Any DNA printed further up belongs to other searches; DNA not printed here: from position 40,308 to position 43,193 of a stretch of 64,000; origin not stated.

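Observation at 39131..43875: Mo-bisPGD oxidoreductase operon ending in an outer-membrane porin instead of a quinol-oxidising membrane anchor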

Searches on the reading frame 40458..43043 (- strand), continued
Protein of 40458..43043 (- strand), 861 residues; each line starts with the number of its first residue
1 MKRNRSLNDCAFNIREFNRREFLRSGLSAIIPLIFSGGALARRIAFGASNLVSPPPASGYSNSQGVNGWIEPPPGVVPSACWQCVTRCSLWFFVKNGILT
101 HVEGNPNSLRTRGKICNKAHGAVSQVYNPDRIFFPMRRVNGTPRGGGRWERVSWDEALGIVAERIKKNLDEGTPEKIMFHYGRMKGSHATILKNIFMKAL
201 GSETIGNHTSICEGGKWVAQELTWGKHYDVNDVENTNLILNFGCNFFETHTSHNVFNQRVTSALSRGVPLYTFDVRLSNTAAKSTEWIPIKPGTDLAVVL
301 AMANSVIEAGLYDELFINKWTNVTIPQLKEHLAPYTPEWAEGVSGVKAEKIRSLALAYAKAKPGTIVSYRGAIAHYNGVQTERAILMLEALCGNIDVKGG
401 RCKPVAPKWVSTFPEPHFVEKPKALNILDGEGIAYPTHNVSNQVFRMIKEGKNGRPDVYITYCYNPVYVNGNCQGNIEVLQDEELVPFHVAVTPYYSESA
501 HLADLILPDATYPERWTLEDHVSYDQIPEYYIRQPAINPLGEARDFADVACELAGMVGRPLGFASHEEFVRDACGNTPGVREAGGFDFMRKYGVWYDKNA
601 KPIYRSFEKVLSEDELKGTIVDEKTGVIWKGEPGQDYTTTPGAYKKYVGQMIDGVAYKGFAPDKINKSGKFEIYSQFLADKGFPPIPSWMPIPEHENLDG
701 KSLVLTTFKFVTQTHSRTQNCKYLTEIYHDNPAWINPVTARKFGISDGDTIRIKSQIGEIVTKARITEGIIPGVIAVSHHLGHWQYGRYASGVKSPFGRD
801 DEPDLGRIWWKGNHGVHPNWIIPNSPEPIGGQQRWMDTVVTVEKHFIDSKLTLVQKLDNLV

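Call 84: get_annotated_region(hit=H13, flank=1500)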
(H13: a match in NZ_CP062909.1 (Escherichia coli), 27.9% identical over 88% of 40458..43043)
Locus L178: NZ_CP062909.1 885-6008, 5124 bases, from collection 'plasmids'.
description: Escherichia coli strain Res13-Lact-EB12-05 plasmid unnamednovel_1, complete sequence
organism: Escherichia coli (NCBI taxid 562)
taxonomy: Bacteria; Pseudomonadota; Gammaproteobacteria; Enterobacterales; Enterobacteriaceae; Escherichia; Escherichia coli
host: -; source: Sus scrofa domesticus,feces; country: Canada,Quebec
typing (MOB-suite, as given by PLSDB): mobilizable; replicon IncFIB
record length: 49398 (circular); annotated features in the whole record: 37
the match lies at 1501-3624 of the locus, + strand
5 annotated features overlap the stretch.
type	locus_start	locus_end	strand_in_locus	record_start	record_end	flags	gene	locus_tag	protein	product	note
CDS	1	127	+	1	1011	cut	-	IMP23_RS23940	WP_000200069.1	RepB family plasmid replication initiator protein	GO:0006270 - DNA replication initiation [Evidence IEA]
CDS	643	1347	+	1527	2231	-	-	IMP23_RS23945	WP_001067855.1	IS6-like element IS26 family transposase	-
CDS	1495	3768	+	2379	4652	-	phsA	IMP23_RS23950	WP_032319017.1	thiosulfate reductase PhsA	-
CDS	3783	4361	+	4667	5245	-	phsB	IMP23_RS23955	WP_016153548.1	thiosulfate reductase electron transport protein PhsB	-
CDS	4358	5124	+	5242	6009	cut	-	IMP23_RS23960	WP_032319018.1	thiosulfate reductase cytochrome B subunit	-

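Call 85: get_annotated_region(hit=H12, flank=500)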
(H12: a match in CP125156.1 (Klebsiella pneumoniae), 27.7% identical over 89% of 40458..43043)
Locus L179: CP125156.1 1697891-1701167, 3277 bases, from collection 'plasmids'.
description: Klebsiella pneumoniae strain 176 plasmid unnamed2, complete sequence
organism: Klebsiella pneumoniae (NCBI taxid 573)
taxonomy: Bacteria; Pseudomonadota; Gammaproteobacteria; Enterobacterales; Enterobacteriaceae; Klebsiella; Klebsiella pneumoniae
host: -; source: -; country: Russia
typing (MOB-suite, as given by PLSDB): non-mobilizable; mating-pair formation MPF_T
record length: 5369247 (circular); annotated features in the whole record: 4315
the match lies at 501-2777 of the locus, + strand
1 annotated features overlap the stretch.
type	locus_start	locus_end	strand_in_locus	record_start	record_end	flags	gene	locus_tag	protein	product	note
CDS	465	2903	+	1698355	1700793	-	dmsA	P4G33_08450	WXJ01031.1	dimethylsulfoxide reductase subunit A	-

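Call 89: list_cluster_members(proteins=[P0121, window:40458-43043:-, window:43018-43875:-, P0124, P0001])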
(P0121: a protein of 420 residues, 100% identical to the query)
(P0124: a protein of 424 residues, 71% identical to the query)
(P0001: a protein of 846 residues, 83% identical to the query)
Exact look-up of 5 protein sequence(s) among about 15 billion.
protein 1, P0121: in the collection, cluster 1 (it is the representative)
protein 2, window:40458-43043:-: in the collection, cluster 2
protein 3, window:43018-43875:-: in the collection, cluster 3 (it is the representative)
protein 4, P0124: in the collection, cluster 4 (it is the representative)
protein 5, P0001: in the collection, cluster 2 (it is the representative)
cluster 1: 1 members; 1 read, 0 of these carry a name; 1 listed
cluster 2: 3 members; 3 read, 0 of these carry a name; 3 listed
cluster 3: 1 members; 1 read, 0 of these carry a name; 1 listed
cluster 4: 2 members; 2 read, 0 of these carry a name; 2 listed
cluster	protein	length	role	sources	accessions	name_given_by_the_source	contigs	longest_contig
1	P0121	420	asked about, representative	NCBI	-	-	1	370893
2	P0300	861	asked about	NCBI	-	-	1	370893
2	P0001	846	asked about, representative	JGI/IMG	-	-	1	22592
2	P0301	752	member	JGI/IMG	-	-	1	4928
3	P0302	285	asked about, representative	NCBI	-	-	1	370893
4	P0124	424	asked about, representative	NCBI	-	-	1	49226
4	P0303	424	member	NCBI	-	-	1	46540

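Call 90: find_encoding_contigs(protein=window:40458-43043:-, flank=10000, max_places=2)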
Protein window:40458-43043:- (861 aa): no gene with exactly this product is on record in the collection.

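Call 95: find_encoding_contigs(protein=P0004, flank=8000, max_places=2)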
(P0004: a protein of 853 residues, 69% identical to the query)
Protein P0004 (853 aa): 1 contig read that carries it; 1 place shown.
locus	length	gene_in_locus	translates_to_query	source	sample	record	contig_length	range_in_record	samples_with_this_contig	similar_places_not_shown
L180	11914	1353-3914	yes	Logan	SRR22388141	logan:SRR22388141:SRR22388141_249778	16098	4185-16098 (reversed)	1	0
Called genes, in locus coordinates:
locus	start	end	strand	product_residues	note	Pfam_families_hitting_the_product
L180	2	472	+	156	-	?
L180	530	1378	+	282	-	PF13187:Fer4_9 (faint), PF13237:Fer4_10 (faint), PF12800:Fer4_4 (faint), PF12838:Fer4_7 (faint), PF13247:Fer4_11, PF12797:Fer4_2 (weak), PF12837:Fer4_6 (weak), PF00037:Fer4 (weak)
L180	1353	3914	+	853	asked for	PF00384:Molybdopterin, PF01568:Molydop_binding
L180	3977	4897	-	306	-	PF01791:DeoC (weak), PF09863:DUF2090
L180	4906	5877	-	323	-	PF03320:FBPase_glpX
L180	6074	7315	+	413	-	PF02403:Seryl_tRNA_N, PF00587:tRNA-synt_2b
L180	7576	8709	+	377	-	PF01168:Ala_racemase_N, PF00842:Ala_racemase_C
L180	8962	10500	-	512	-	PF03109:ABC1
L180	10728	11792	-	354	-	PF00438:S-AdoMet_synt_N, PF02772:S-AdoMet_synt_M, PF02773:S-AdoMet_synt_C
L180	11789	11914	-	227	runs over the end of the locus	PF00696:AA_kinase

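Call 96: find_encoding_contigs(protein=P0003, flank=8000, max_places=2)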
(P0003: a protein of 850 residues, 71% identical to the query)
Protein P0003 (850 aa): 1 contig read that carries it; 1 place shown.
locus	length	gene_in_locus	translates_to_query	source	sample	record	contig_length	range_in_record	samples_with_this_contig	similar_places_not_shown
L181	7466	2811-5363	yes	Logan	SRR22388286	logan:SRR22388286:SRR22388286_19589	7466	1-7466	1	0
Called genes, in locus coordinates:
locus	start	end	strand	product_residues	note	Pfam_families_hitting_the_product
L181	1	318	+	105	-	?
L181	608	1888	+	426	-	-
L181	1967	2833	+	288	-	PF13183:Fer4_8 (faint), PF13187:Fer4_9 (faint), PF12797:Fer4_2 (faint), PF12838:Fer4_7 (weak), PF13247:Fer4_11, PF00037:Fer4 (weak), PF12838:Fer4_7 (weak), PF13237:Fer4_10 (weak), +2 more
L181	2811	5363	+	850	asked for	PF04879:Molybdop_Fe4S4 (weak), PF00384:Molybdopterin, PF01568:Molydop_binding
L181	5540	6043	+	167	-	PF00355:Rieske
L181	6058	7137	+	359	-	PF00033:Cytochrome_B, PF13631:Cytochrom_B_N_2, PF00032:Cytochrom_B_C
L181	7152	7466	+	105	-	?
